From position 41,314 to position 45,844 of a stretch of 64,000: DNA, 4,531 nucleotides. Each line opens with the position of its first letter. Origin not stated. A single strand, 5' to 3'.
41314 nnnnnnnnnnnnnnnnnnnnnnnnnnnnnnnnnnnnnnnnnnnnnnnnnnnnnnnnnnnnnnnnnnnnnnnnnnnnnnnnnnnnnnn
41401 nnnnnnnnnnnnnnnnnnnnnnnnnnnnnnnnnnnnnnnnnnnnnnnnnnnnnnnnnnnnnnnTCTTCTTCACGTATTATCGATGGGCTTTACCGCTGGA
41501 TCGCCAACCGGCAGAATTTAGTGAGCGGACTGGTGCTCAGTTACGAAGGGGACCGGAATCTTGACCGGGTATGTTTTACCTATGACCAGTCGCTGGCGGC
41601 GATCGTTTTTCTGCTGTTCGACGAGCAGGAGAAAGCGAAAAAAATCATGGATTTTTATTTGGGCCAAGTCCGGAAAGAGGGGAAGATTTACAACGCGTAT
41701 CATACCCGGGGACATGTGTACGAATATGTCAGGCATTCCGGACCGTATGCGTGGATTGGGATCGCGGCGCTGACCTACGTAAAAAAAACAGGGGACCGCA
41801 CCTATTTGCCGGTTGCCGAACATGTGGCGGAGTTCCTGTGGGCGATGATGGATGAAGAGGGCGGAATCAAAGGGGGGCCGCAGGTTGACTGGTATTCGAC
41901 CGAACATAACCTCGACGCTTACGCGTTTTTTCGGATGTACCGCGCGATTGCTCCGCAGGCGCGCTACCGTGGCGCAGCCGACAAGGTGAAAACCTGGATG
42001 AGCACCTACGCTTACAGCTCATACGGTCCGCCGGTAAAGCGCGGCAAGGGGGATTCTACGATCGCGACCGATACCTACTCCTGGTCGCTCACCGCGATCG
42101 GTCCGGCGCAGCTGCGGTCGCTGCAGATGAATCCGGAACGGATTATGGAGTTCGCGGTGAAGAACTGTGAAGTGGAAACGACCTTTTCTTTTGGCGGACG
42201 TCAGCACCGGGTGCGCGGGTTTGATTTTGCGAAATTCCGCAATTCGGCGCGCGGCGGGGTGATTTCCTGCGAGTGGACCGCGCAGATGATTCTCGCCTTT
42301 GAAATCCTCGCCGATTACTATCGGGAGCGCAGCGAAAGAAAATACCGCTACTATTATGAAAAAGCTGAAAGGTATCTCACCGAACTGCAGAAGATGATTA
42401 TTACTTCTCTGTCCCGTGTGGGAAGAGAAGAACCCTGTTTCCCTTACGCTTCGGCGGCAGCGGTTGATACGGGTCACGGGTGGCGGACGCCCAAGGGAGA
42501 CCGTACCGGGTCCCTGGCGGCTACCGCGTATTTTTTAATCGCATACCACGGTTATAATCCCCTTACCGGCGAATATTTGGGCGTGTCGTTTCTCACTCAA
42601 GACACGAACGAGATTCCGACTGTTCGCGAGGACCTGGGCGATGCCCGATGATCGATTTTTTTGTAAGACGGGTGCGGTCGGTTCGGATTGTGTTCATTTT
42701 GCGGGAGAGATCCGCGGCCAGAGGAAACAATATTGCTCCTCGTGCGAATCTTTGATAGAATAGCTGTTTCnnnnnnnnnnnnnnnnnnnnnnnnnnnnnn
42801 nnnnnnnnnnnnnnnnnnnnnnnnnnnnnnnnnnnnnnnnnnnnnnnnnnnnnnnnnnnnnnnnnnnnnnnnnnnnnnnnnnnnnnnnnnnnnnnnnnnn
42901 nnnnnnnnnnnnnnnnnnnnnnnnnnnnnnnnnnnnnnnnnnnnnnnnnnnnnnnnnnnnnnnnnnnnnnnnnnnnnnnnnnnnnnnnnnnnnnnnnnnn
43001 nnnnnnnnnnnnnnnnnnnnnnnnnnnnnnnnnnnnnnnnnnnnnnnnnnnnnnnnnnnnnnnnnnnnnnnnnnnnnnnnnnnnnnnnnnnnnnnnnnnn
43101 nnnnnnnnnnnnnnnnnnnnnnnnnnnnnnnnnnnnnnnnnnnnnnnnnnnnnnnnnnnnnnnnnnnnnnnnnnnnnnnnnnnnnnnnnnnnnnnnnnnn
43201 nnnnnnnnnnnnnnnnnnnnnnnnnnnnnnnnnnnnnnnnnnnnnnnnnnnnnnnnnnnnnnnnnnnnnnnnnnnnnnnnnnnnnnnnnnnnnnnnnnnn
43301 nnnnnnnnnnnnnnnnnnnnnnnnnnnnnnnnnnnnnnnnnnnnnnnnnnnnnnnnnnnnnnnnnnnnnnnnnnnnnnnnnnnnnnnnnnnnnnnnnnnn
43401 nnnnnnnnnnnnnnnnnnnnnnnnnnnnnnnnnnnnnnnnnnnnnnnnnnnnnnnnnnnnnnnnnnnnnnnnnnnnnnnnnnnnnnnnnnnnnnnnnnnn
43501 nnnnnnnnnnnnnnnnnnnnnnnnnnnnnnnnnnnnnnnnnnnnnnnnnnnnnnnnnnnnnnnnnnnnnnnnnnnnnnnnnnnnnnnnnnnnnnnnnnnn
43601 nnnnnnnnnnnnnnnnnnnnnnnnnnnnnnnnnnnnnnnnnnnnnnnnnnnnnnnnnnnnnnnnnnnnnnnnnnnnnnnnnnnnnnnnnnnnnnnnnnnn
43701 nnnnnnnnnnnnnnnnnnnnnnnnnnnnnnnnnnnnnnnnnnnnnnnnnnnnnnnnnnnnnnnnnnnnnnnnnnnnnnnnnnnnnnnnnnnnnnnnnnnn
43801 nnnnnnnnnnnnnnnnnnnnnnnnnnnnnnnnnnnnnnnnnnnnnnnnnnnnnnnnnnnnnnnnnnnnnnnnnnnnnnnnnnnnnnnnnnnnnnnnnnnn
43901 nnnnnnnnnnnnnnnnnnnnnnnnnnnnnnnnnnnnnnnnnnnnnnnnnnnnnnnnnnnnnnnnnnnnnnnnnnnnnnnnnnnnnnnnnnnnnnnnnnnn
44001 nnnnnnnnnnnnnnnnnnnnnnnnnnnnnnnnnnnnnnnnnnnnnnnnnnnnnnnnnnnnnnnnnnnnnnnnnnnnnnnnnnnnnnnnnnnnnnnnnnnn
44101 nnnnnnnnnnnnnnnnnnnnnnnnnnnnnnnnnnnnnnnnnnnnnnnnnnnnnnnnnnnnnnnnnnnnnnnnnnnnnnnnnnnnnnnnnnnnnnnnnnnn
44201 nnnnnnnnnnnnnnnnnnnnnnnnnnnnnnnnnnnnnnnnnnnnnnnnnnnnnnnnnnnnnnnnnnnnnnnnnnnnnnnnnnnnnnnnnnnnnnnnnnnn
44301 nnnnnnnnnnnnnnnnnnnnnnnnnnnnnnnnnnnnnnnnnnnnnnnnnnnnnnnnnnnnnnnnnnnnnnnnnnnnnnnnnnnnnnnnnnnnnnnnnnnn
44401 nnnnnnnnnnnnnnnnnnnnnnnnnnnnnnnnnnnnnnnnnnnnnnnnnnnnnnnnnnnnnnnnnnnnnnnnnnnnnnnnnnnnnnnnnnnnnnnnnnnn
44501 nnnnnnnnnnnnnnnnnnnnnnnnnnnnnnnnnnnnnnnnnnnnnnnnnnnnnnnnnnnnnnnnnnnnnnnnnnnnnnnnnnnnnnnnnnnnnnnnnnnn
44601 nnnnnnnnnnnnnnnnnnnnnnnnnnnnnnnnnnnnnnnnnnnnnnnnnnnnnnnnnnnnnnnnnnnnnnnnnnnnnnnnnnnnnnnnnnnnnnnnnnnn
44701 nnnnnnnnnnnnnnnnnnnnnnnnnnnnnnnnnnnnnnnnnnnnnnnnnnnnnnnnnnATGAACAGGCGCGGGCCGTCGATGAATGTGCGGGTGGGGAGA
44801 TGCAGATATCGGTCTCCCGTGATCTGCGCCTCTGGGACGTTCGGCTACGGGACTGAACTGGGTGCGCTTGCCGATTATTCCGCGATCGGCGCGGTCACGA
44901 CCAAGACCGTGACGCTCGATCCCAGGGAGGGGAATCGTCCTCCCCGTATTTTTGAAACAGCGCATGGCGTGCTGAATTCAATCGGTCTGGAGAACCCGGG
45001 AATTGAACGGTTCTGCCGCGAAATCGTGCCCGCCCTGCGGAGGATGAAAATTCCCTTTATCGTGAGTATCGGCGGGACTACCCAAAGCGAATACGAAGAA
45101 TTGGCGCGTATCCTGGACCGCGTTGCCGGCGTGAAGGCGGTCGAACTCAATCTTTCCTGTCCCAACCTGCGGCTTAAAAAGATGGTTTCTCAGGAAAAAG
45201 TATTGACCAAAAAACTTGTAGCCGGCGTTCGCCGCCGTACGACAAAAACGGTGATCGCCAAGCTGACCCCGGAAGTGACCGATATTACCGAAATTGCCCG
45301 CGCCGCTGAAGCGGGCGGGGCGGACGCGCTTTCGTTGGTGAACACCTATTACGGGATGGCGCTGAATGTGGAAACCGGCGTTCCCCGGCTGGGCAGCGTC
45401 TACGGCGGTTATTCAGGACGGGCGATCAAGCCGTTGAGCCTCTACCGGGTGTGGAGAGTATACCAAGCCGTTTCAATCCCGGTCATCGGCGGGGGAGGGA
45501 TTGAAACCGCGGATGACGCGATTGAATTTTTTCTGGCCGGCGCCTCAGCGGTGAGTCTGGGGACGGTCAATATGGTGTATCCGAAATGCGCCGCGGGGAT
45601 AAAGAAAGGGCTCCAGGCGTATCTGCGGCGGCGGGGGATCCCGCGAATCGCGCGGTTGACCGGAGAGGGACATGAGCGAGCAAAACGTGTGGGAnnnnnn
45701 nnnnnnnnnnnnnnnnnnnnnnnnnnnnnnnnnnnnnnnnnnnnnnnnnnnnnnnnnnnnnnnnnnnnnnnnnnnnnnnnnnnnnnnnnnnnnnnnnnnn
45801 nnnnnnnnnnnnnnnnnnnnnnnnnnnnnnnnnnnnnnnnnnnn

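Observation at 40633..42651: PilZ domain fused across the membrane to a large glycoside-hydrolase-like domain: candidate c-di-GMP-gated glycanase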

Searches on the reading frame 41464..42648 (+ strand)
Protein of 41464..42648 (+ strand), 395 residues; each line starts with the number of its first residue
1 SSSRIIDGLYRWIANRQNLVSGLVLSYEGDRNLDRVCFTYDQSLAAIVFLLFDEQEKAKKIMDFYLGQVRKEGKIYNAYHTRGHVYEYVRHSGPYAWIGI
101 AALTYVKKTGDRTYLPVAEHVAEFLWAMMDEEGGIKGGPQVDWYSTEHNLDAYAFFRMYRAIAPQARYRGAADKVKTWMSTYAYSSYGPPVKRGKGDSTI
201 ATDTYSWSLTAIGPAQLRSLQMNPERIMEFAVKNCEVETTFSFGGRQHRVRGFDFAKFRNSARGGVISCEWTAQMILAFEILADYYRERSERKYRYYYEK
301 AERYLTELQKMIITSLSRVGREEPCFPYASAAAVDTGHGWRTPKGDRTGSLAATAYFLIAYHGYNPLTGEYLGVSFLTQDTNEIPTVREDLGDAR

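Call 20: predict_structure(alignment_id=A2)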
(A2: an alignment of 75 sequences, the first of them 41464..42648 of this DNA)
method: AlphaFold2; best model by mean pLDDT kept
length: 395 residues; sequences in the alignment: 75
mean_pLDDT: 88.6   pTM: 0.90
mean pLDDT of the five models: 88.6, 87.7, 87.5, 87.0, 86.5
residues with pLDDT >= 90: 270; 70-90: 88; 50-70: 21; < 50: 16
segments of 3 or more residues with pLDDT < 50: 381-395
pLDDT, mean of each block of 10 residues (from residue 1): 86 95 93 93 99 98 98 96 94 97 98 98 97 93 88 97 89 93 77 59 75 92 91 93 91 89 90 96 96 97 96 76 89 81 82 97 96 82 36 32
secondary structure, 60 per line:
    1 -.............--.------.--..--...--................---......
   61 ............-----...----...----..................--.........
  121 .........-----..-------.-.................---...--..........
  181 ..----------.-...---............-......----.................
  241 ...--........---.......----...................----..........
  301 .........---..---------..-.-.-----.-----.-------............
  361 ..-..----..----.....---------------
elements in order: H2-14 E36-38 H39-51 H55-72 E78-80 E85-87 H92-109 H112-128 H146-162 H171-182 H201-212 H214-219 H224-235 E236-243 E246-253 H257-263 H269-286 H291-309 H351-362 H376-380

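Call 33: search_solved_structures(query=A3, max_evalue=10, show_alignments=5)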
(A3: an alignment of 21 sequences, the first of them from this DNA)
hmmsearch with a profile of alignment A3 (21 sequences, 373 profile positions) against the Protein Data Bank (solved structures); distinct sequences matched with E-value up to 10: 5.
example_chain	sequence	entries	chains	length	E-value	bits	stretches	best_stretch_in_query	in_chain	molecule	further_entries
6shm_A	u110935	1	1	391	0.0018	20.8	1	77-177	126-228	Mutant alpha-1,6-mannanase GH76A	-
6y8f_A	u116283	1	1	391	0.0033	20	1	77-177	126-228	Alpha-1,6-endo-mannanase GH76A mutant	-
6shd_A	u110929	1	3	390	0.0049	19.4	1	77-177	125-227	Alpha-1,6-mannanase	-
3afg_A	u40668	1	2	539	0.074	15.6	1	33-115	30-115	Subtilisin-like serine protease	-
4c1s_A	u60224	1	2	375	0.43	13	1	89-144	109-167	GLYCOSIDE HYDROLASE FAMILY 76 MANNOSIDASE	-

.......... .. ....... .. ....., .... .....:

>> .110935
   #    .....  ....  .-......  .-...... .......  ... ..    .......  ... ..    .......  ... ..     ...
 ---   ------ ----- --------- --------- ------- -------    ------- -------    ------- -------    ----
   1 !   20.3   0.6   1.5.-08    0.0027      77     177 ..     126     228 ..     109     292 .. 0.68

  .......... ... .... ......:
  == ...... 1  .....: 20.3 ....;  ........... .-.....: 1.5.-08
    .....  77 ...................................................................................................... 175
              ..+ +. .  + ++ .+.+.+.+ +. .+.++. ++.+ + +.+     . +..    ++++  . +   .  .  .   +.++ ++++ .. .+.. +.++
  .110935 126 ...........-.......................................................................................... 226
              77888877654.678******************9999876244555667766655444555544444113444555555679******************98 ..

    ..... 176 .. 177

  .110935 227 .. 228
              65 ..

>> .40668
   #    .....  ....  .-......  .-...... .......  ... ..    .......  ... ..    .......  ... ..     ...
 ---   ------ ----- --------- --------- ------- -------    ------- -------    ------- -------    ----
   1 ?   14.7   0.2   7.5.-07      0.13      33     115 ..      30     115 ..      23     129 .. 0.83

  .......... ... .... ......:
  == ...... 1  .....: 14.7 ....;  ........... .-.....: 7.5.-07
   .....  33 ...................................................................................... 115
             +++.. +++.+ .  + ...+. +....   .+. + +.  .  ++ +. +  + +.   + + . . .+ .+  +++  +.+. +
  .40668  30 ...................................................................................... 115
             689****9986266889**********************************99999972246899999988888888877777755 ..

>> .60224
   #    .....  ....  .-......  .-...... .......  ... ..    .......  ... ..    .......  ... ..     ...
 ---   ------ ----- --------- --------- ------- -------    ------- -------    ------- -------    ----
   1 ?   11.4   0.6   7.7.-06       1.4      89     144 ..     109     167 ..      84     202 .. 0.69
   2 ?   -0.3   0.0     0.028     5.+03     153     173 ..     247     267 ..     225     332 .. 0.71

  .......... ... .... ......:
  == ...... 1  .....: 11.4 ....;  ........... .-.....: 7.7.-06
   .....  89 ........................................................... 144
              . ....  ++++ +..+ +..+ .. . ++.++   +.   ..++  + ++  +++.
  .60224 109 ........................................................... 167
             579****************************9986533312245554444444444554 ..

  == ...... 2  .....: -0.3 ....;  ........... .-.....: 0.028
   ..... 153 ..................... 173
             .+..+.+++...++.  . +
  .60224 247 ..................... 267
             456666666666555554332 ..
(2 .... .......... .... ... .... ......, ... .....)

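Call 34: search_protein_families(library=pfam, alignment_id=A3, max_evalue=10)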
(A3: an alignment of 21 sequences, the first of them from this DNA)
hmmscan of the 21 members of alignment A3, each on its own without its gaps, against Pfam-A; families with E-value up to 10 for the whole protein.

A. member 1, seq(373 aa): 0 families

B. families by the number of members that match (of 21 scanned): 14 families
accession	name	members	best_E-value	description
PF03663.20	Glyco_hydro_76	16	1.4e-05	Glycosyl hydrolase family 76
PF07944.18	Beta-AFase-like_GH127_cat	13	1e-05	Beta-L-arabinofuranosidase, GH127 catalytic domain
PF06662.19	C5-epim_C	8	0.0012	D-glucuronyl C5-epimerase C-terminus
PF05147.19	LANC_like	3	0.0058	Lanthionine synthetase C-like protein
PF07470.19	Glyco_hydro_88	3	0.01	Glycosyl Hydrolase Family 88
PF00852.26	Glyco_transf_10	1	0.026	Glycosyltransferase family 10 (fucosyltransferase) C-term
PF09492.16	Pec_lyase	1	0.027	Pectic acid lyase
PF09932.14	DUF2164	1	0.052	Uncharacterized conserved protein (DUF2164)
PF07221.17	GlcNAc_2-epim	1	0.12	N-acylglucosamine 2-epimerase (GlcNAc 2-epimerase)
PF14683.12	CBM-like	1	0.15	Polysaccharide lyase family 4, domain III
PF08080.17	zf-RNPHF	1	0.17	RNPHF zinc finger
PF09041.15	Aurora-A_bind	1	0.17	Aurora-A binding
PF00755.25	Carn_acyltransf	1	0.21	Choline/Carnitine o-acyltransferase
PF09373.15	PMBR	1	0.22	Pseudomurein-binding repeat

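Call 44: find_related_loci(query=A3, collection=genome_contigs, flank=6000)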
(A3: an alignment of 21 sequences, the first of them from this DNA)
Query A3 (373 aa) in genome_contigs; peptide patterns used: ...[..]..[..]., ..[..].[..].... (x = any residue, [..] = any of these).
459 stretches matched a pattern; 406 encode a relative of the query (tblastn E <= 1e-3); the best 80 are kept; 80 distinct loci.
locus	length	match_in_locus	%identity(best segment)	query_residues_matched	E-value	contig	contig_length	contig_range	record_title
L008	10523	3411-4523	65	1-371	1e-171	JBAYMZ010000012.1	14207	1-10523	MAG: Candidatus Omnitrophota bacterium isolate SO_2016_LW1_52 scaffold04616_LW64-88_2016, whole genome shotgun sequence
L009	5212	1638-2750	64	1-371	3e-174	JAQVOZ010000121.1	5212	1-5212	MAG: Candidatus Omnitrophota bacterium isolate STF1_192 NODE_63559_length_5212_cov_2.369518_Sandtown_F1, whole genome sh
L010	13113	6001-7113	65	1-371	2e-170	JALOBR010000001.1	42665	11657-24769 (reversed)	MAG: Candidatus Omnitrophota bacterium isolate SO_2017_LW3 bin 47 NODE_2032_length_42665_cov_1.363463_LW162_2017, whole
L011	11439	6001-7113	64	1-371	1e-169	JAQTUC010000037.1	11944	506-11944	MAG: Candidatus Omnitrophota bacterium isolate STB_55 NODE_13543_length_11944_cov_2.935094_Sandtown_B, whole genome shot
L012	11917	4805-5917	63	1-371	3e-169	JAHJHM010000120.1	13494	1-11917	MAG: Candidatus Omnitrophota bacterium isolate Modern_marine_planktonic.mb.3 Modern_marine_plank.mb.3_k141_354251, whole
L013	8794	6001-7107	63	3-371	6e-169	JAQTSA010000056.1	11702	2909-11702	MAG: Candidatus Omnitrophota bacterium isolate STB_176 NODE_13990_length_11702_cov_2.956803_Sandtown_B, whole genome sho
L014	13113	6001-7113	62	1-371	4e-170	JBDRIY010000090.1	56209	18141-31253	MAG: Candidatus Omnitrophota bacterium isolate MEGAHIT-group-1.613 k141_3202921, whole genome shotgun sequence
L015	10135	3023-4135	63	1-371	2e-168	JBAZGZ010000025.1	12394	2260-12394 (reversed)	MAG: Candidatus Omnitrophota bacterium isolate SO_2017_LW3_58 NODE_15299_length_12394_cov_1.008641_LW162_2017, whole gen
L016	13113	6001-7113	64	1-371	5e-168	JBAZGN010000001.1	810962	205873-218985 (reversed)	MAG: Candidatus Omnitrophota bacterium isolate SO_2017_LW3_46 NODE_6_length_810962_cov_4.668257_LW162_2017, whole genome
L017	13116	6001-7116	63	1-371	4e-166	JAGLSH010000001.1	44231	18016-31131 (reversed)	MAG: Candidatus Omnitrophota bacterium isolate RS_9_46 ROV157_9.bin.46.fa_1, whole genome shotgun sequence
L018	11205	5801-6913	61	1-371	3e-165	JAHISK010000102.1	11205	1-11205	MAG: Candidatus Omnitrophota bacterium isolate MM_PC_MetaG.mb.171 MM_PC_MetaG.mb.171_k141_1356890, whole genome shotgun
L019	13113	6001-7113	62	1-371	2e-165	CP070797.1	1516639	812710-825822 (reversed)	MAG: Candidatus Omnitrophota bacterium isolate bin140 chromosome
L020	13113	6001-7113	65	1-371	4e-165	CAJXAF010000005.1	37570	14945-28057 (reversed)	TPA_asm: uncultured bacterium isolate ERR599062_bin.151_MetaBAT_v2.12.1_MAG genome assembly, contig: NODE_808_length_375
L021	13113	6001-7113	62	1-371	1e-164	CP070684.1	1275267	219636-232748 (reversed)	MAG: Candidatus Omnitrophota bacterium isolate bin66 chromosome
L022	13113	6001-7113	63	1-371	5e-164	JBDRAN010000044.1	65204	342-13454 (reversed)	MAG: Candidatus Omnitrophota bacterium isolate MEGAHIT-group-1.1004 k141_9323433, whole genome shotgun sequence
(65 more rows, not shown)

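Call 46: search_protein_representatives(protein=window:41464-42648:+)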
Query: 395 residues. Proteins with E-value up to 0.001 (for the whole library): 864; up to 1e-10: 436; up to 1e-30: 97. The best 150 are listed.
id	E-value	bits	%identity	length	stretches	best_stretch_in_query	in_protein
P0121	1.8e-152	524.4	60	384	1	9-376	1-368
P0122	5.8e-146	503.0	56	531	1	2-378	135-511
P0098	4.8e-143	493.4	58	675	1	2-376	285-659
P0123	1.1e-138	479.0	57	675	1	2-376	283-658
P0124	6.9e-132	456.6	57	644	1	4-374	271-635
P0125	7.3e-128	443.4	55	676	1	6-367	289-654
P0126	1.3e-127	442.5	54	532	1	4-359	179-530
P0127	3.2e-124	431.4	52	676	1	8-377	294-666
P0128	6.8e-122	423.7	52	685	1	8-368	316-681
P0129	4.1e-118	411.3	49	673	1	5-370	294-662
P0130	2.9e-117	408.5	50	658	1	7-367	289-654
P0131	1.6e-115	402.8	51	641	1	5-367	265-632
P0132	7.0e-115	400.7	52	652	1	6-368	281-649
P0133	1.4e-114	399.7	51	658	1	6-367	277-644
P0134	4.3e-113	394.8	49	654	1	4-368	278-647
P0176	1.2e-51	192.4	38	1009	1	16-393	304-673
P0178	2.5e-49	184.8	38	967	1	11-316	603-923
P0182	6.7e-43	163.7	34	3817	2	31-212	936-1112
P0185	1.7e-40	155.7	35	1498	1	5-371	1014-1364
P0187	1.7e-37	145.9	34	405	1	7-367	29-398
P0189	3.6e-37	144.8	37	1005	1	9-367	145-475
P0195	1.1e-35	139.9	35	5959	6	21-257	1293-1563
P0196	2.3e-35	138.9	35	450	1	21-370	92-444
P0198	2.7e-35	138.6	35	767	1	7-368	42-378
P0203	6.1e-34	134.1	32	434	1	10-368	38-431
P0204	6.7e-34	134.0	33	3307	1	9-387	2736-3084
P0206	8.8e-34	133.6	32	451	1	7-366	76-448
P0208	1.9e-33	132.5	32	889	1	9-368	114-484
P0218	1.9e-30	122.7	36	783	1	8-373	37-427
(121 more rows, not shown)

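Call 48: search_protein_families(library=pfam, proteins=[P0187, P0203, P0196, P0176, P0178, P0185, P0189, P0198, P0208, P0218], max_evalue=0.001)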
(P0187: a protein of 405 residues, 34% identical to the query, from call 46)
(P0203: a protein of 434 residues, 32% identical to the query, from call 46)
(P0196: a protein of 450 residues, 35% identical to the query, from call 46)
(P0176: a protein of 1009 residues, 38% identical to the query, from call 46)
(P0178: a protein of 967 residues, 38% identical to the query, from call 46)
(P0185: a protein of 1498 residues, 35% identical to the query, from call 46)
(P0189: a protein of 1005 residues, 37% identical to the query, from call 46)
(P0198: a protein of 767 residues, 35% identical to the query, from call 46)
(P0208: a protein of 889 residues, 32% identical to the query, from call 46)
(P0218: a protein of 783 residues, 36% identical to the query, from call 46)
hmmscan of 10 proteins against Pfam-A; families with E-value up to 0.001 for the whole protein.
P0187 (405 aa): 0 families

P0203 (434 aa): 0 families

P0196 (450 aa): 1 family
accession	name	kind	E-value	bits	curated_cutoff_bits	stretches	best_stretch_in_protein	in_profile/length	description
PF03663.20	Glyco_hydro_76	-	0.00071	19.6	25.9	0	179-282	95-208/366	Glycosyl hydrolase family 76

P0176 (1009 aa): 0 families

P0178 (967 aa): 5 families
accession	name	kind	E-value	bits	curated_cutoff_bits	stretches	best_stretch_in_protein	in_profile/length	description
PF07470.19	Glyco_hydro_88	-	4.3e-05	23.1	26.6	1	694-790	35-112/352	Glycosyl Hydrolase Family 88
PF03448.22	MgtE_N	-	6.5e-05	23.8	25.9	0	434-491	15-71/102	MgtE intracellular N domain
PF03663.20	Glyco_hydro_76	-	0.0002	21.4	25.9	1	701-791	167-258/366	Glycosyl hydrolase family 76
PF07221.17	GlcNAc_2-epim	-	0.00033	20.5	23.4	0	607-731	55-184/347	N-acylglucosamine 2-epimerase (GlcNAc 2-epimerase)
PF06662.19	C5-epim_C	-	0.00065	19.7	23.3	0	744-793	21-70/188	D-glucuronyl C5-epimerase C-terminus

P0185 (1498 aa): 0 families

P0189 (1005 aa): 0 families

P0198 (767 aa): 0 families

P0208 (889 aa): 1 family
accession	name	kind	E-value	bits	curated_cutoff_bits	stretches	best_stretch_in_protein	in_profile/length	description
PF00082.27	Peptidase_S8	-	4e-59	200.7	21.8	1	537-818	1-288/288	Subtilase family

P0218 (783 aa): 0 families

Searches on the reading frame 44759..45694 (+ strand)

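Call 62: search_protein_families(library=pfam, proteins=[window:44759-45694:+], max_evalue=0.0001)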
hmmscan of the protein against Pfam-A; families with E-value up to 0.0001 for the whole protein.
window:44759-45694:+ (312 aa): 4 families
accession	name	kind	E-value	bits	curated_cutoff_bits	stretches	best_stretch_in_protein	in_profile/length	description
PF01180.27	DHO_dh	-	1.8e-68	231.3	27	1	9-289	3-291/291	Dihydroorotate dehydrogenase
PF03060.21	NMO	-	5.6e-06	26.4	28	1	212-273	164-227/331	Nitronate monooxygenase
PF01207.24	Dus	-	1.1e-05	25.1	20.4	0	98-279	54-225/311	Dihydrouridine synthase (Dus)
PF00977.27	His_biosynth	-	3.1e-05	24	23.6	0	231-277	65-111/228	Histidine biosynthesis protein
